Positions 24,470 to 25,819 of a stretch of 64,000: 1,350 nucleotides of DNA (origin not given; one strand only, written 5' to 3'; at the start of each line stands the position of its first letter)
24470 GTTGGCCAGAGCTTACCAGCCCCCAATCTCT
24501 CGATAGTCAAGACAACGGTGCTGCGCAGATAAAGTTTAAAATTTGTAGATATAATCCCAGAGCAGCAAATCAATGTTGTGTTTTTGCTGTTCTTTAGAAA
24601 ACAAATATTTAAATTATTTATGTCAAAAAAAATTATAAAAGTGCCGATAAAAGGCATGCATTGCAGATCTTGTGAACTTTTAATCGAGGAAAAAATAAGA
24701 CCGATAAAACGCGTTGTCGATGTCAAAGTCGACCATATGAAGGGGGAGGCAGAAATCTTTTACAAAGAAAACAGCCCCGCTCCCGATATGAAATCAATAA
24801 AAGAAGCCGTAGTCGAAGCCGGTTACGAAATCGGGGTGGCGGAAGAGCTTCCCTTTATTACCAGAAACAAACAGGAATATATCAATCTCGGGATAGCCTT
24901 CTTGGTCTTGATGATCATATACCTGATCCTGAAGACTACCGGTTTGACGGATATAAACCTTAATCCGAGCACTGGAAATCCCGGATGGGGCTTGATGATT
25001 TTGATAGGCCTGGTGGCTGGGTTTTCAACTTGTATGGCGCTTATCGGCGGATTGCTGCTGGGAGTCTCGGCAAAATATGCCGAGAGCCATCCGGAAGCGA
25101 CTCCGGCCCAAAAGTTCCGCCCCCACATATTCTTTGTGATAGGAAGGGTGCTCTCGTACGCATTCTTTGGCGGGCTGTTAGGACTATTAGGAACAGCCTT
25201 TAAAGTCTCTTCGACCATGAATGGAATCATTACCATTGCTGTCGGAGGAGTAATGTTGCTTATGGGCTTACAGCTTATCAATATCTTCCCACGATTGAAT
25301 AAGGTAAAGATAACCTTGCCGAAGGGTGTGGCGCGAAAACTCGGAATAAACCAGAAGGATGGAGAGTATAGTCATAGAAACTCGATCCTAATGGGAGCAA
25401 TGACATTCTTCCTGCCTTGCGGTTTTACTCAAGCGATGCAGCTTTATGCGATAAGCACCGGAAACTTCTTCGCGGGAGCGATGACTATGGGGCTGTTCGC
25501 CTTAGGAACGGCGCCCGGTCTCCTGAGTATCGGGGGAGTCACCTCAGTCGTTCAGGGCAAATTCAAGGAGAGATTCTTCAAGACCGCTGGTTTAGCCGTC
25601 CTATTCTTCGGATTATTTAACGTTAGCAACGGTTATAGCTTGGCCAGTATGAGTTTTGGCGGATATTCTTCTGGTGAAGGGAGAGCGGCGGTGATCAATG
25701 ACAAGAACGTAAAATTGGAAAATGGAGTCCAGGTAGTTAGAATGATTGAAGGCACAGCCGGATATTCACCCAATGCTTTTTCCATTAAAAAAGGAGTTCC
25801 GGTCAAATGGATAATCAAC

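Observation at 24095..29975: Copper-handling locus with an unusual three-module membrane protein (HMA + DsbD/CcdA-like thiol core + two Cys-Gly-Met-Gly-Met cupredoxin-like domains) next to copZ-copA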

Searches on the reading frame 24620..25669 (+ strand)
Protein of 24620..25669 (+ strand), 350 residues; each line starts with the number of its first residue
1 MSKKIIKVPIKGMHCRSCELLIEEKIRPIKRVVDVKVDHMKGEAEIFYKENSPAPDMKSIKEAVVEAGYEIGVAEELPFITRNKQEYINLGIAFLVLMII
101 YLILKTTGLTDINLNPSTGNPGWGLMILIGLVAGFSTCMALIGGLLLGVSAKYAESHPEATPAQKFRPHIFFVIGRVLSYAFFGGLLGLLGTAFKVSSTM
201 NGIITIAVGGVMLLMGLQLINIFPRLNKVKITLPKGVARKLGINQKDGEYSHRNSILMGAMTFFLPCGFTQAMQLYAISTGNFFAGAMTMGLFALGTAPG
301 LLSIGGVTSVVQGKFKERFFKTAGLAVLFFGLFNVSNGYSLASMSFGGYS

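Call 71: search_dna_similar(query=window:24620-25669:+, collection=plasmids, mode=protein, max_evalue=0.00001, max_rows=25)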
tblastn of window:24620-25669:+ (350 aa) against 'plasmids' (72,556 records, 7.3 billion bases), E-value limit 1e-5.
Records with a match: 7; places in all: 7; records where one place covers at least 80% of the query: 1.
Best place of each record, by identity: <60% 7.
By first word of the organism name: Streptomyces 3; Acetoanaerobium 1; Candidatus 1; Nonomuraea 1; Deinococcus 1.
By predicted mobility (MOB-suite, as given by PLSDB): non-mobilizable 7.
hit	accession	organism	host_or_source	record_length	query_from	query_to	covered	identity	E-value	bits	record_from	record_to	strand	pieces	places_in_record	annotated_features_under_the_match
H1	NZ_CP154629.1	Acetoanaerobium noterae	cell culture,Sludge of a digestion ...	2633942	1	345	99%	30.1%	5e-32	134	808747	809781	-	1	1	none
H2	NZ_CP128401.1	Candidatus Chlorohelix allophototropha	Single colony of Candidatus Chlorohelix ...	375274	92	324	67%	32.3%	2e-13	79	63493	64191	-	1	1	sulfite exporter TauE/SafE family protein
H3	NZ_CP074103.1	Streptomyces mirabilis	fresh creek bank soil, topsoil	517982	130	338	60%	32.7%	9e-6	55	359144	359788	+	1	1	sulfite exporter TauE/SafE family protein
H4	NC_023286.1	Streptomyces sp. F12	-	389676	130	338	60%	32.3%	7e-6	56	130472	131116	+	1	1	sulfite exporter TauE/SafE family protein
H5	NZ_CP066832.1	Streptomyces liliifuscus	whole organism,soil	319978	130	338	60%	31.8%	2e-6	57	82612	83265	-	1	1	sulfite exporter TauE/SafE family protein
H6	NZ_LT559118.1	Nonomuraea gerenzanensis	-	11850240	127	341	61%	29.8%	3e-10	69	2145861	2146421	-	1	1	none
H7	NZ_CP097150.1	Deinococcus sp. QL22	-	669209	130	320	55%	31.4%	4e-12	75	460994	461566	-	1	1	sulfite exporter TauE/SafE family protein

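Call 72: get_annotated_region(hit=H1, flank=5000)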
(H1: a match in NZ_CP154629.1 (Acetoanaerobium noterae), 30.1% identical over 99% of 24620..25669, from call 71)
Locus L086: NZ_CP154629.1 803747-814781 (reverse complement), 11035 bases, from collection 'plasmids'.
description: Acetoanaerobium noterae strain DSL2 plasmid pTPELB2, complete sequence
organism: Acetoanaerobium noterae (NCBI taxid 745369)
taxonomy: Bacteria; Bacillota; Clostridia; Peptostreptococcales; Filifactoraceae; Acetoanaerobium; Acetoanaerobium noterae
host: -; source: cell culture,Sludge of a digestion tower of a wastewater treatment plant; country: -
typing (MOB-suite, as given by PLSDB): non-mobilizable
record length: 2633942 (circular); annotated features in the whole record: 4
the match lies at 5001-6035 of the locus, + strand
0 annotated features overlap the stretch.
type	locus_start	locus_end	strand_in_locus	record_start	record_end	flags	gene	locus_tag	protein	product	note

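Call 73: get_annotated_region(hit=H7, flank=4000)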
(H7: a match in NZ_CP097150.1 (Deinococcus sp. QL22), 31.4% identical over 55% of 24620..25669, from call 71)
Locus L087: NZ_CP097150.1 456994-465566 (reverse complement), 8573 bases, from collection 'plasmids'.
description: Deinococcus sp. QL22 plasmid unnamed5, complete sequence
organism: Deinococcus sp. QL22 (NCBI taxid 2939437)
taxonomy: Bacteria; Deinococcota; Deinococci; Deinococcales; Deinococcaceae; Deinococcus; Deinococcus sp. QL22
host: -; source: -; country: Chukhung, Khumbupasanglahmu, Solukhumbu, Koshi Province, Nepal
typing (MOB-suite, as given by PLSDB): non-mobilizable
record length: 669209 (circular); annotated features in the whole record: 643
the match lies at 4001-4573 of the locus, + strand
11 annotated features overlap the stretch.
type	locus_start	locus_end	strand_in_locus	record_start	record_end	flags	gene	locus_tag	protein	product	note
CDS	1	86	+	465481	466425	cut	-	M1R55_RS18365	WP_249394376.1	aldo/keto reductase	-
CDS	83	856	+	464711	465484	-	-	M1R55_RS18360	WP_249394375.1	SDR family oxidoreductase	-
CDS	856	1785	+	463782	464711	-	-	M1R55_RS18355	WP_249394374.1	NAD(P)-dependent oxidoreductase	-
CDS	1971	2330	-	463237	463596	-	-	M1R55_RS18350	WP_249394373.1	hypothetical protein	-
CDS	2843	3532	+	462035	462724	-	-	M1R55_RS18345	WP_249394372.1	DUF4396 domain-containing protein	-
CDS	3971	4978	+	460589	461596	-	-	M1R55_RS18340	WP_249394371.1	sulfite exporter TauE/SafE family protein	-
CDS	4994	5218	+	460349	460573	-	-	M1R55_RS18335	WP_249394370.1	heavy-metal-associated domain-containing protein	-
CDS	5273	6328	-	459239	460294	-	-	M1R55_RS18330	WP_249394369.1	HAMP domain-containing sensor histidine kinase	GO:0007165 - signal transduction [Evidence IEA]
CDS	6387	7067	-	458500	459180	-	-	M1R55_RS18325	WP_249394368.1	response regulator transcription factor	GO:0000160 - phosphorelay signal transduction system [Evidence IEA]; GO:0006355 - regulation of DNA-templated ...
CDS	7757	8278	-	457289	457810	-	merB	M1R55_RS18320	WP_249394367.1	organomercurial lyase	GO:0046413 - organomercury catabolic process [Evidence IEA]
CDS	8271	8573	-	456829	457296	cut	-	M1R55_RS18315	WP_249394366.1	(2Fe-2S)-binding protein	-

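Call 74: get_annotated_region(hit=H3, flank=4000)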
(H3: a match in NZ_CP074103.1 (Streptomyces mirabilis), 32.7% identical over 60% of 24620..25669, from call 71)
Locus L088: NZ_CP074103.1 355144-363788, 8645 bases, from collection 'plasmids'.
description: Streptomyces mirabilis strain P16B-1 plasmid pI
organism: Streptomyces mirabilis (NCBI taxid 68239)
taxonomy: Bacteria; Actinomycetota; Actinomycetes; Kitasatosporales; Streptomycetaceae; Streptomyces; Streptomyces mirabilis
host: -; source: fresh creek bank soil, topsoil; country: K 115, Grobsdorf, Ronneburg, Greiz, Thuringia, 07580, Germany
typing (MOB-suite, as given by PLSDB): non-mobilizable
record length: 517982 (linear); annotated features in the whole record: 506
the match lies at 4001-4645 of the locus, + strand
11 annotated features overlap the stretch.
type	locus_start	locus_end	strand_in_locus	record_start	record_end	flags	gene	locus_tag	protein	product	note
CDS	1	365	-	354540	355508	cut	-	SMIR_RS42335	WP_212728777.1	cytochrome c biogenesis protein CcdA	GO:0017004 - cytochrome complex assembly [Evidence IEA]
CDS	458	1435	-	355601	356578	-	-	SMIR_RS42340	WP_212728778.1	M56 family metallopeptidase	-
CDS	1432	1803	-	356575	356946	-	-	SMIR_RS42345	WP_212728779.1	BlaI/MecI/CopY family transcriptional regulator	GO:0045892 - negative regulation of DNA-templated transcription [Evidence IEA]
CDS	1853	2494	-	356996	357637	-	-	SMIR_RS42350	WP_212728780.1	class I SAM-dependent methyltransferase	GO:0032259 - methylation [Evidence IEA]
CDS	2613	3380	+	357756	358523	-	-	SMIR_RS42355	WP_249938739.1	cytochrome c biogenesis protein CcdA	GO:0017004 - cytochrome complex assembly [Evidence IEA]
CDS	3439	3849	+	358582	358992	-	-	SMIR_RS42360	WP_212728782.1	hypothetical protein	-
CDS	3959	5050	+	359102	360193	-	-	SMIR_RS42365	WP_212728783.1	sulfite exporter TauE/SafE family protein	-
CDS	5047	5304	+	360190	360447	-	-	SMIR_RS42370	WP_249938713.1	cation transporter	-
CDS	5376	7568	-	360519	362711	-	-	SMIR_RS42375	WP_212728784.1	heavy metal translocating P-type ATPase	GO:0006812 - monoatomic cation transport [Evidence IEA]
CDS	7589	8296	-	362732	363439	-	-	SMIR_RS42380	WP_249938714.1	tRNA-dependent cyclodipeptide synthase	-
CDS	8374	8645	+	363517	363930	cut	-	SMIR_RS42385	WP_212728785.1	heavy metal-responsive transcriptional regulator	-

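Call 76: search_protein_families(library=pfam, proteins=[L087:3971-4978:+, L087:4994-5218:+, L088:3959-5050:+, L088:5047-5304:+, L087:2843-3532:+, L088:3439-3849:+], max_evalue=0.001)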
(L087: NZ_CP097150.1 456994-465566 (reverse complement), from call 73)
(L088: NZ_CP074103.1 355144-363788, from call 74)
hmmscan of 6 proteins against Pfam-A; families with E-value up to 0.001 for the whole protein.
L087:3971-4978:+ (335 aa): 2 families
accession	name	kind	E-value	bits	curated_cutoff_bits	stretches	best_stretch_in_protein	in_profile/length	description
PF13386.12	DsbD_2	-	2.9e-32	112.6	24.9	1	8-214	3-198/199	Cytochrome C biogenesis protein transmembrane region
PF13473.12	Cupredoxin_1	-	1.9e-12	47.5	27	1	247-331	18-101/104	Cupredoxin-like domain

L087:4994-5218:+ (74 aa): 1 family
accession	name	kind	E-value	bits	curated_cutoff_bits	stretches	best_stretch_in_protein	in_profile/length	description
PF00403.32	HMA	-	7.6e-13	49.1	24.8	1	6-66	2-62/62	Heavy-metal-associated domain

L088:3959-5050:+ (363 aa): 2 families
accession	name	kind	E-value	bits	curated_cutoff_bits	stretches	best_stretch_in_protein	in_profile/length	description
PF13386.12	DsbD_2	-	7.8e-24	85.1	24.9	1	17-224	7-199/199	Cytochrome C biogenesis protein transmembrane region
PF13473.12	Cupredoxin_1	-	1.3e-09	38.4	27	1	270-353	16-99/104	Cupredoxin-like domain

L088:5047-5304:+ (85 aa): 2 families
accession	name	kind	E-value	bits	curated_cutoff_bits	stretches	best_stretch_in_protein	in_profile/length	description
PF00403.32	HMA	-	1.6e-13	51.2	24.8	1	18-80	1-62/62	Heavy-metal-associated domain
PF19803.4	DUF6286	-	0.00086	20.2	35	1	23-76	34-86/108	Family of unknown function (DUF6286)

L087:2843-3532:+ (229 aa): 1 family
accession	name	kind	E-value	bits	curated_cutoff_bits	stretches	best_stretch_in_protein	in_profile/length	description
PF14342.11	DUF4396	-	1.8e-16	61.2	27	1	92-219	7-138/141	Domain of unknown function (DUF4396)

L088:3439-3849:+ (136 aa): 0 families

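Call 77: search_protein_families(library=pfam, proteins=[L086:4971-6443:+, L086:6502-8760:+, L086:4057-4812:-, L086:3590-4009:-, L086:8785-9468:+], max_evalue=0.001)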
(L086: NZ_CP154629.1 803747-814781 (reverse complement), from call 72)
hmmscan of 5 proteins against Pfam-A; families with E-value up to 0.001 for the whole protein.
L086:4971-6443:+ (490 aa): 4 families
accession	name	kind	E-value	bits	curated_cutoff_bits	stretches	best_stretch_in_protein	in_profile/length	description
PF13386.12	DsbD_2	-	2.3e-52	178.2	24.9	1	142-342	2-198/199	Cytochrome C biogenesis protein transmembrane region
PF00403.32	HMA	-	4.4e-12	46.6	24.8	1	19-80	1-62/62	Heavy-metal-associated domain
PF02683.22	DsbD_TM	-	3.4e-09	36.8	27.1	1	141-344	7-214/219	Cytochrome C biogenesis protein transmembrane domain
PF13473.12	Cupredoxin_1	-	4.3e-05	23.9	27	1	376-463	17-104/104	Cupredoxin-like domain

L086:6502-8760:+ (752 aa): 4 families
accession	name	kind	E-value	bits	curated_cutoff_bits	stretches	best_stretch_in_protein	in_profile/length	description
PF00122.25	E1-E2_ATPase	-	1.9e-62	210.4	28.1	1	238-416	2-180/181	E1-E2 ATPase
PF00702.32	Hydrolase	-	2.8e-42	145.7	26.4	1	433-650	1-191/191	haloacid dehalogenase-like hydrolase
PF00403.32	HMA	-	7.9e-15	55.4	24.8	1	8-69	1-62/62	Heavy-metal-associated domain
PF08282.18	Hydrolase_3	-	2.8e-06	27.7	20.9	1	624-672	197-245/255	haloacid dehalogenase-like hydrolase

L086:4057-4812:- (251 aa): 6 families
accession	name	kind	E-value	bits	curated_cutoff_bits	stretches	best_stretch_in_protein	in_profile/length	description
PF08241.18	Methyltransf_11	-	2.7e-19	70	21.2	1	65-159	2-94/95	Methyltransferase domain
PF13649.12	Methyltransf_25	-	5.1e-14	53.2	27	1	63-156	1-97/97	Methyltransferase domain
PF13847.12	Methyltransf_31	-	4e-11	43.2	27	1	59-162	3-111/145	Methyltransferase domain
PF01209.24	Ubie_methyltran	-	3.5e-09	36.8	20.1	1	55-159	43-150/233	ubiE/COQ5 methyltransferase family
PF08242.18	Methyltransf_12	-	2.1e-07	32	30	1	67-158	4-98/98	Methyltransferase domain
PF05148.21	Methyltransf_8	-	0.00079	19.8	27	0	109-159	107-155/219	Hypothetical methyltransferase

L086:3590-4009:- (139 aa): 1 family
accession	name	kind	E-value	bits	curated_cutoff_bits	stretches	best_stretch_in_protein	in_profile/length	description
PF03061.28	4HBT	-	8.2e-08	32.9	20.6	1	18-95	1-77/79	Thioesterase superfamily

L086:8785-9468:+ (227 aa): 0 families
